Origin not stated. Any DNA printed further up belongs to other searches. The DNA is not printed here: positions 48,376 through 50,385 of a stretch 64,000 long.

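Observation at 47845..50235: Two adjacent large ORFs (569 aa and 225 aa) with no recognisable family: the best candidate for an undescribed function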

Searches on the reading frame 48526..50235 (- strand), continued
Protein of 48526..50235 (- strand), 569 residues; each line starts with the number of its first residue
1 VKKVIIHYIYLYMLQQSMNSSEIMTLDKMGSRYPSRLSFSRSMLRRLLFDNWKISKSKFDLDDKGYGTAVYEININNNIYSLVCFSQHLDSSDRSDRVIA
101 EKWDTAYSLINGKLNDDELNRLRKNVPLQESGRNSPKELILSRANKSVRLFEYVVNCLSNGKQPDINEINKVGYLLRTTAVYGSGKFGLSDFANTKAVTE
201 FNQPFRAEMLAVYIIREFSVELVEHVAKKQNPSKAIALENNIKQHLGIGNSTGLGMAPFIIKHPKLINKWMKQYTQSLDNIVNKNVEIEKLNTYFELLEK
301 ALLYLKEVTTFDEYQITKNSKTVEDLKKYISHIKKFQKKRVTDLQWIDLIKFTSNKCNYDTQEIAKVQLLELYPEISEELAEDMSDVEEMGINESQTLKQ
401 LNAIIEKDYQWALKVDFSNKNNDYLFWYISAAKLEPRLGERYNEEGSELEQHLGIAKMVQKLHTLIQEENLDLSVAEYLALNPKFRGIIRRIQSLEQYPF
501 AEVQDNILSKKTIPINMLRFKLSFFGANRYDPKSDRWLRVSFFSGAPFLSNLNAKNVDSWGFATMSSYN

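Call 43: search_dna_similar(query=window:48526-50199:-, collection=plasmids, mode=protein, max_rows=60, rows=spread)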
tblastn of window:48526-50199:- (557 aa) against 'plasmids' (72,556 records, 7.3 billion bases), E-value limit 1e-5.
Records with a match: 168; places in all: 173; records where one place covers at least 80% of the query: 167.
Best place of each record, by identity: <60% 168.
By first word of the organism name: Sinorhizobium 64; Phaeobacter 58; Aminobacter 8; Neorhizobium 7; Ensifer 6; Mesorhizobium 3; Shinella 3; Vibrio 2; Caballeronia 2; Sulfitobacter 1; and 14 more.
By predicted mobility (MOB-suite, as given by PLSDB): non-mobilizable 101; mobilizable 61; conjugative 6.
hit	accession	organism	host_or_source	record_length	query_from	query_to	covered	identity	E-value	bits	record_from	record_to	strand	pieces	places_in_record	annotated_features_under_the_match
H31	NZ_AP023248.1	Mesorhizobium sp. 131-2-1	Lotus japonicus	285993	11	557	98%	41.3%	2e-140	456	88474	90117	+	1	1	DUF3726 domain-containing protein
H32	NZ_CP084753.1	Roseateles sp. XES5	Xenopus laevis,bacterial culture,swab ...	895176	11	546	96%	40.3%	4e-128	420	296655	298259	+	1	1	hypothetical protein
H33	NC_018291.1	Phaeobacter inhibens DSM 17395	-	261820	11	550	97%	39.9%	1e-119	395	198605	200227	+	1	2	hypothetical protein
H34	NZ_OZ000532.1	Shinella sp. WSC3-e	-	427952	11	546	96%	40.1%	2e-126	416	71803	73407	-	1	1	hypothetical protein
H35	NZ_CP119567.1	Pararhizobium qamdonense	cell culture,soil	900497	10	546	96%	39.7%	9e-124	408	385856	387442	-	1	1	hypothetical protein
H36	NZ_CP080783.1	Aliiroseovarius crassostreae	-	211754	11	554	98%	38.9%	9e-121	399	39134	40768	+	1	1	hypothetical protein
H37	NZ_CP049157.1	Caballeronia sp. SBC1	whole organism,soil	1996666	38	557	93%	40.5%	5e-134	437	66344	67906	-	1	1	none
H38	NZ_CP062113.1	Aminobacter sp. SR38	bacterial pure culture,soil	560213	3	546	98%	38.5%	3e-122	403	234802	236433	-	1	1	hypothetical protein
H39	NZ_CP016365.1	Phaeobacter porticola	cell culture,barnacle at wood pile-on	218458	11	550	97%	38.2%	2e-110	370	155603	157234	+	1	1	hypothetical protein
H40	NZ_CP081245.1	Phaeobacter inhibens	-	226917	11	550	97%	37.7%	1e-111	372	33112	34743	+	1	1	hypothetical protein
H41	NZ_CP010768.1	Phaeobacter piscinae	cell culture,fish larvae aquaculture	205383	11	550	97%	37.5%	3e-111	372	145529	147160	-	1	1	hypothetical protein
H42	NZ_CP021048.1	Phaeobacter gallaeciensis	cell culture,Pacific plankton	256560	11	550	97%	37.5%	3e-111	371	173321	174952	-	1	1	hypothetical protein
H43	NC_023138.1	Phaeobacter gallaeciensis DSM 26640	-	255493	11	550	97%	37.5%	5e-111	371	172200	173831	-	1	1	hypothetical protein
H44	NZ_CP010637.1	Phaeobacter gallaeciensis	cell culture,clam aquaculture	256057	11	550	97%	37.5%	5e-111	371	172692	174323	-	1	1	hypothetical protein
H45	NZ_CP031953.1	Phaeobacter inhibens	-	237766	11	550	97%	37.5%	2e-110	369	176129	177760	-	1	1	hypothetical protein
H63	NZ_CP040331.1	Natrinema versiforme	-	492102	38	548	92%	28.5%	1e-72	259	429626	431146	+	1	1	hypothetical protein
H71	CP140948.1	Sinorhizobium meliloti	Medicago lupulina,whole organism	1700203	7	550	98%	25.7%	1e-53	204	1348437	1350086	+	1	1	hypothetical protein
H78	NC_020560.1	Sinorhizobium meliloti 2011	-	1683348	7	550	98%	25.5%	5e-54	205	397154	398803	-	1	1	none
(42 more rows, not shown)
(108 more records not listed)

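Call 44: get_annotated_region(hit=H78, flank=10000)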
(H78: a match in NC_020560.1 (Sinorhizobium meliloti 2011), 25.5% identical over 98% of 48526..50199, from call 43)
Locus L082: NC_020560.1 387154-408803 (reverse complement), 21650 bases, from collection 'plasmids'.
description: Sinorhizobium meliloti 2011 plasmid pSymB, complete sequence
organism: Sinorhizobium meliloti 2011 (NCBI taxid 1286640)
taxonomy: Bacteria; Pseudomonadota; Alphaproteobacteria; Hyphomicrobiales; Rhizobiaceae; Sinorhizobium; Sinorhizobium meliloti; Sinorhizobium meliloti 2011
host: -; source: -; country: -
typing (MOB-suite, as given by PLSDB): mobilizable; relaxase MOBQ
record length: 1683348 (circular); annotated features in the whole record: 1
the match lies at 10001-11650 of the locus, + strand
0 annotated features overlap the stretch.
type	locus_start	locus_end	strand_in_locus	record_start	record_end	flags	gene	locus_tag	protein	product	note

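Call 45: get_annotated_region(hit=H71, flank=10000)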
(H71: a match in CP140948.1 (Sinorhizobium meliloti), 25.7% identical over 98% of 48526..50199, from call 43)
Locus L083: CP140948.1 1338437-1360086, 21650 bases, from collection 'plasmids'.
description: Sinorhizobium meliloti strain ml59 plasmid pSymB, complete sequence
organism: Sinorhizobium meliloti (NCBI taxid 382)
taxonomy: Bacteria; Pseudomonadota; Alphaproteobacteria; Hyphomicrobiales; Rhizobiaceae; Sinorhizobium; Sinorhizobium meliloti
host: -; source: Medicago lupulina,whole organism; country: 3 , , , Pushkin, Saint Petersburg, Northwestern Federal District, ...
typing (MOB-suite, as given by PLSDB): mobilizable; relaxase MOBQ
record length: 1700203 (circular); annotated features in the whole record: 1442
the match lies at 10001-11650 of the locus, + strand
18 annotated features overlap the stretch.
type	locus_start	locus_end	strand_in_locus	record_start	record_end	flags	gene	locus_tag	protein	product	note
CDS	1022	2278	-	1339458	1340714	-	oiaX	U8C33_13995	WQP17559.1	3-oxo-isoapionate-4-phosphate decarboxylase OiaX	-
CDS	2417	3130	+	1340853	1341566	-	-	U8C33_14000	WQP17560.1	transcriptional regulator NanR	-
CDS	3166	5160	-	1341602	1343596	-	-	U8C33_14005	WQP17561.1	glycosyltransferase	-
CDS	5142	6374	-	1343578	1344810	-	-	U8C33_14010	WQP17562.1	efflux RND transporter periplasmic adaptor subunit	-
CDS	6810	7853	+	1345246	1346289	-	-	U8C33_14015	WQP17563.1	sensor domain-containing diguanylate cyclase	-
CDS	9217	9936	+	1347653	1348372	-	-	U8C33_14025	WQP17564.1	IclR family transcriptional regulator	-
CDS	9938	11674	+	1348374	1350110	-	-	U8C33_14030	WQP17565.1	hypothetical protein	-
CDS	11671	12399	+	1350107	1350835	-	-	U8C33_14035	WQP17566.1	hypothetical protein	-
CDS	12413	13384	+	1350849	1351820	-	-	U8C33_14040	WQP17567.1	dipeptidase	-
CDS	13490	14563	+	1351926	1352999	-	-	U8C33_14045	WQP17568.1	extracellular solute-binding protein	-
CDS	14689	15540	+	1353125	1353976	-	-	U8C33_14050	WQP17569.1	ABC transporter permease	-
CDS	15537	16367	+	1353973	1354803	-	-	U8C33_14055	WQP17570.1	ABC transporter permease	-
CDS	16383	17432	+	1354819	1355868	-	-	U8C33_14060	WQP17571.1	ABC transporter ATP-binding protein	-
CDS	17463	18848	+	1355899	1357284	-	-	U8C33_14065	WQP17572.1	aspartate aminotransferase family protein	-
CDS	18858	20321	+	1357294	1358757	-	-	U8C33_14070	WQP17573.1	NAD-dependent succinate-semialdehyde dehydrogenase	-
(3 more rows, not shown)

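Call 47: search_protein_families(library=ncbifam, proteins=[L081:6507-7958:+, L083:17463-18848:+, L083:18858-20321:+, L083:13490-14563:+], max_evalue=1e-10)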
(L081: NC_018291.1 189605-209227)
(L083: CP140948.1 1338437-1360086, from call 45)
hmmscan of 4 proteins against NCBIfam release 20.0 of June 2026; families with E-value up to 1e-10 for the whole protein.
L081:6507-7958:+ (483 aa): 42 families (the best 25 are shown)
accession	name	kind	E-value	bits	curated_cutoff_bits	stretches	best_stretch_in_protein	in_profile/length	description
NF052305.1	DioxValDhHalo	equivalog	2.3e-143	478.6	750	1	1-476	1-480/483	2,5-dioxovalerate dehydrogenase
NF042993.1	AlphKGSA_gudD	equivalog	2.7e-143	478.2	770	1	4-477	3-480/481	alpha-ketoglutaric semialdehyde dehydrogenase GucD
TIGR01804.1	BADH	equivalog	2.3e-113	379.2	668.6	1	9-473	2-467/467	betaine-aldehyde dehydrogenase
TIGR02299.1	HpaE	equivalog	3.7e-113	378.7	638.35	1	8-482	4-481/488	5-carboxymethyl-2-hydroxymuconate semialdehyde dehydrogenase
NF009725.0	PRK13252.1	equivalog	3.4e-106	355.6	593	1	10-478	12-480/488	betaine-aldehyde dehydrogenase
NF002852.0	PRK03137.1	subfamily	1.7e-102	343.9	648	1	8-450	40-485/514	L-glutamate gamma-semialdehyde dehydrogenase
NF010000.0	PRK13473.1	subfamily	6.3e-99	331.7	615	1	8-473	6-468/475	aminobutyraldehyde dehydrogenase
TIGR01780.1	SSADH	subfamily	9.1e-99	331.3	646.35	1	30-473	8-448/448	succinate-semialdehyde dehydrogenase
TIGR01237.1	D1pyr5carbox2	equivalog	9e-98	328.3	659.65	1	6-451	34-483/511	L-glutamate gamma-semialdehyde dehydrogenase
NF040648.1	lactal_redase_Meth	equivalog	5.6e-97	325.6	650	1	9-457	3-443/463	lactaldehyde dehydrogenase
TIGR03216.1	OH_muco_semi_DH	equivalog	9.5e-92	308.1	693.25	1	7-476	3-478/481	2-hydroxymuconic semialdehyde dehydrogenase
NF006916.0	PRK09407.1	equivalog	8.6e-91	305.1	521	1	19-470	35-485/526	succinic semialdehyde dehydrogenase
NF007497.0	PRK10090.1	equivalog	2.1e-90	303.8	500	1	9-436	11-438/480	aldehyde dehydrogenase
NF045735.1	PaDhStyDPseudo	equivalog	1.9e-89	300.6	850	1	20-478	20-482/483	phenylacetaldehyde dehydrogenase StyD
NF050026.1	AcaldDHExaC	equivalog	1.2e-88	297.9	900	1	7-475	18-491/503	acetaldehyde dehydrogenase ExaC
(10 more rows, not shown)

L083:17463-18848:+ (461 aa): 69 families (the best 25 are shown)
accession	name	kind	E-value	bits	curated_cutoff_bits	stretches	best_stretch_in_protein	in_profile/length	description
NF004767.0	PRK06105.1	subfamily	2.2e-234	778.1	517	1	1-458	1-458/460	aminotransferase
NF005684.0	PRK07482.1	subfamily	4.9e-160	533.1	687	1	3-451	3-456/464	hypothetical protein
NF005682.0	PRK07480.1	subfamily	8.3e-154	512.6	510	1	5-453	10-455/459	aminotransferase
NF005447.0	PRK07036.1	equivalog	4.8e-136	454.1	618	1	6-452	11-457/468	aminotransferase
NF005102.0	PRK06541.1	equivalog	1.2e-124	416.3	574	1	6-450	10-456/460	aspartate aminotransferase family protein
NF004625.0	PRK05965.1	subfamily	8.2e-124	413.8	729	1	6-454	4-452/460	hypothetical protein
NF005683.0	PRK07481.1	subfamily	5.7e-115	384.9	575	1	8-448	6-448/453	hypothetical protein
NF009068.0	PRK12403.1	equivalog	6.6e-115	384.5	817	1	10-450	16-453/460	aspartate aminotransferase family protein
NF005685.0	PRK07483.1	equivalog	1.1e-100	337.5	485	1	29-453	11-441/444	aspartate aminotransferase family protein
NF052567.1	OmAmTferAptACaul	equivalog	1.7e-99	333.5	500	1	28-447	16-428/431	omega-aminotransferase AptA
NF005812.0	PRK07678.1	subfamily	3.4e-99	332.5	488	1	6-447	8-447/451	aminotransferase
TIGR00508.1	bioA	equivalog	1.1e-91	307.6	405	1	18-444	3-415/419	adenosylmethionine--8-amino-7-oxononanoate transaminase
NF004718.0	PRK06062.1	subfamily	9.8e-84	281.5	472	1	7-448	18-447/454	hypothetical protein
NF005375.0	PRK06917.1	equivalog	9.9e-83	278.3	535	1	33-447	17-436/448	aspartate aminotransferase family protein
NF005443.0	PRK07030.1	equivalog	2.4e-79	267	729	1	8-441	7-438/451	adenosylmethionine--8-amino-7-oxononanoate transaminase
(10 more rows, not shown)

L083:18858-20321:+ (487 aa): 39 families (the best 25 are shown)
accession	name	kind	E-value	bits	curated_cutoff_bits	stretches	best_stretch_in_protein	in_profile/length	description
TIGR01780.1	SSADH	subfamily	1.8e-137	458.9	646.35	1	31-477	1-448/448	succinate-semialdehyde dehydrogenase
NF010000.0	PRK13473.1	subfamily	3.9e-120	401.7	615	1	15-479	5-470/475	aminobutyraldehyde dehydrogenase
TIGR01804.1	BADH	equivalog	1.1e-118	396.7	668.6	1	17-477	2-467/467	betaine-aldehyde dehydrogenase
NF008415.0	PRK11241.1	equivalog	1.6e-118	396.5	828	1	15-479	13-478/482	NADP-dependent succinate-semialdehyde dehydrogenase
NF009725.0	PRK13252.1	equivalog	1.6e-111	373.1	593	1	16-479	10-477/488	betaine-aldehyde dehydrogenase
NF045735.1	PaDhStyDPseudo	equivalog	1.3e-110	370.4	850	1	15-479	5-479/483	phenylacetaldehyde dehydrogenase StyD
TIGR02299.1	HpaE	equivalog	1.1e-106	357.3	638.35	1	15-480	3-475/488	5-carboxymethyl-2-hydroxymuconate semialdehyde dehydrogenase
NF006916.0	PRK09407.1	equivalog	7.3e-100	335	521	1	25-480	32-491/526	succinic semialdehyde dehydrogenase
NF007497.0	PRK10090.1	equivalog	2e-98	330.3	500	1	15-479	9-475/480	aldehyde dehydrogenase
NF006915.0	PRK09406.1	equivalog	2.1e-96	323.6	730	1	31-479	5-454/457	NADP-dependent succinic semialdehyde dehydrogenase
NF045736.1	PaDhStyDRhodo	equivalog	1.8e-93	313.7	800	1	15-473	5-469/479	phenylacetaldehyde dehydrogenase StyD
NF042989.1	AldDh_AldH_Clos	equivalog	3.8e-92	309.4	800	1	31-479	5-455/458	aldehyde dehydrogenase AldH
NF040648.1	lactal_redase_Meth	equivalog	1.4e-91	307.8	650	1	15-479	1-460/463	lactaldehyde dehydrogenase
NF042993.1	AlphKGSA_gudD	equivalog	2.9e-88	296.7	770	1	16-475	7-474/481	alpha-ketoglutaric semialdehyde dehydrogenase GucD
NF052305.1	DioxValDhHalo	equivalog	6.6e-85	285.8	750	1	16-477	8-477/483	2,5-dioxovalerate dehydrogenase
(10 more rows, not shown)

L083:13490-14563:+ (357 aa): 0 families

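Call 48: search_solved_structures(query=A1, max_evalue=10)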
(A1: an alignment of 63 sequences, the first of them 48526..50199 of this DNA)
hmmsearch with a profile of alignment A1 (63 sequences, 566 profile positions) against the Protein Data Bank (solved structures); distinct sequences matched with E-value up to 10: 14.
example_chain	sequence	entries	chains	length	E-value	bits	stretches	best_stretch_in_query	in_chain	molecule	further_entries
9uxz_A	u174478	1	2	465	0.018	16.9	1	301-400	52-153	Bifunctional cytochrome P450/NADPH--P450 reductase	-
6k24_A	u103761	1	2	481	0.042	15.7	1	301-400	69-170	Bifunctional cytochrome P450/NADPH--P450 reductase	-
7wg0_A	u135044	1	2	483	0.043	15.6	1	301-400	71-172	Bifunctional cytochrome P450/NADPH--P450 reductase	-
3psx_A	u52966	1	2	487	0.045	15.6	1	301-400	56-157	Bifunctional P-450/NADPH-P450 reductase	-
4kpa_A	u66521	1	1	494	0.045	15.6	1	301-400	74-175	Cytochrome P450 BM-3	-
6jmw_A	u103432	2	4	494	0.046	15.6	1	301-400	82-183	Bifunctional cytochrome P450/NADPH--P450 reductase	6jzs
4kpb_A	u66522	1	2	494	0.066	15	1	315-400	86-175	Cytochrome P450 BM-3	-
4duf_A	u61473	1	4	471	0.073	14.9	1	315-400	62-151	cytochrome P450 BM3 variant 2G9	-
4duc_A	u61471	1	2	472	0.073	14.9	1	315-400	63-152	cytochrome P450 BM3 variant 2G9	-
9hac_B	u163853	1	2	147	0.61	11.8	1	286-361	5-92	BBF-14_binder4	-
2wpr_A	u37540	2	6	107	1.9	10.2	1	270-351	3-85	TRIMERIC AUTOTRANSPORTER ADHESIN FRAGMENT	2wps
2ocy_A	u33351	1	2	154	4.4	9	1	287-383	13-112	Rab guanine nucleotide exchange factor SEC2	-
2efr_A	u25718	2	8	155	5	8.8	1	270-404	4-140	General control protein GCN4 and Tropomyosin 1 alpha chain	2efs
2d3e_A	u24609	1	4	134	5.3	8.7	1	277-377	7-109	General control protein GCN4 and Tropomyosin 1 alpha chain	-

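Call 51: find_encoding_contigs(protein=P0321, flank=8000, max_places=3)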
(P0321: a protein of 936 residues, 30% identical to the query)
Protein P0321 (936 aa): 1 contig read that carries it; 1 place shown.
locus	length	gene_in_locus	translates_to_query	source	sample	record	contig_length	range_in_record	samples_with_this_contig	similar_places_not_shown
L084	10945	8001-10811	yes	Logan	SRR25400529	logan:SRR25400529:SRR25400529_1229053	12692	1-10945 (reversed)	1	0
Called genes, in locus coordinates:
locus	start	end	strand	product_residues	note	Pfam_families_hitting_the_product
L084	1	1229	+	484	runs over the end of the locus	PF00171:Aldedh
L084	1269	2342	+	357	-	PF01547:SBP_bac_1, PF13416:SBP_bac_8, PF13343:SBP_bac_6 (weak)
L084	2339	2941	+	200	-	PF02798:GST_N, PF13417:GST_N_3, PF13409:GST_N_2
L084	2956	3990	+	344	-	PF00356:LacI, PF00532:Peripla_BP_1, PF13407:Peripla_BP_4, PF13377:Peripla_BP_3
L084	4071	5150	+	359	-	PF01244:Peptidase_M19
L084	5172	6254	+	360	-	PF00005:ABC_tran, PF08402:TOBE_2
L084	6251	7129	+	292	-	PF00528:BPD_transp_1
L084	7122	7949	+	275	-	PF00528:BPD_transp_1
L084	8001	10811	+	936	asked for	-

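Call 63: find_encoding_contigs(protein=P0376, flank=9000, max_places=3)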
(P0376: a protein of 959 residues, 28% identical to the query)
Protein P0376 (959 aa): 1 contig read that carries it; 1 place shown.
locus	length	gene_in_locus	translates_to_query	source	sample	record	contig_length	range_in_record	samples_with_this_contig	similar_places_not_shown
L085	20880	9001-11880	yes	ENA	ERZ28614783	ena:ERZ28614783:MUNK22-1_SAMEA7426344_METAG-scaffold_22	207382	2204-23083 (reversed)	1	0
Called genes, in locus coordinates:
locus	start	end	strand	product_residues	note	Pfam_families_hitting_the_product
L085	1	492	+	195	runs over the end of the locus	PF01558:POR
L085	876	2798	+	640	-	PF06808:DctM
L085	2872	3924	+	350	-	PF16868:NMT1_3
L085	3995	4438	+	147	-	PF04828:GFA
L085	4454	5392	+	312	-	PF02567:PhzC-PhzF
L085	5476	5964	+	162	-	PF14588:YjgF_endoribonc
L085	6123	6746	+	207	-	PF01810:LysE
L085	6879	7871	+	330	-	PF00356:LacI, PF13560:HTH_31 (weak), PF00532:Peripla_BP_1, PF13377:Peripla_BP_3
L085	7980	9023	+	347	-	PF04909:Amidohydro_2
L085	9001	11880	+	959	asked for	-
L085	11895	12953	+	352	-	PF01244:Peptidase_M19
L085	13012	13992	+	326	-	PF03401:TctC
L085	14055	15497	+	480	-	PF00171:Aldedh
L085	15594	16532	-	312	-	PF00126:HTH_1, PF03466:LysR_substrate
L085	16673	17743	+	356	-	PF03401:TctC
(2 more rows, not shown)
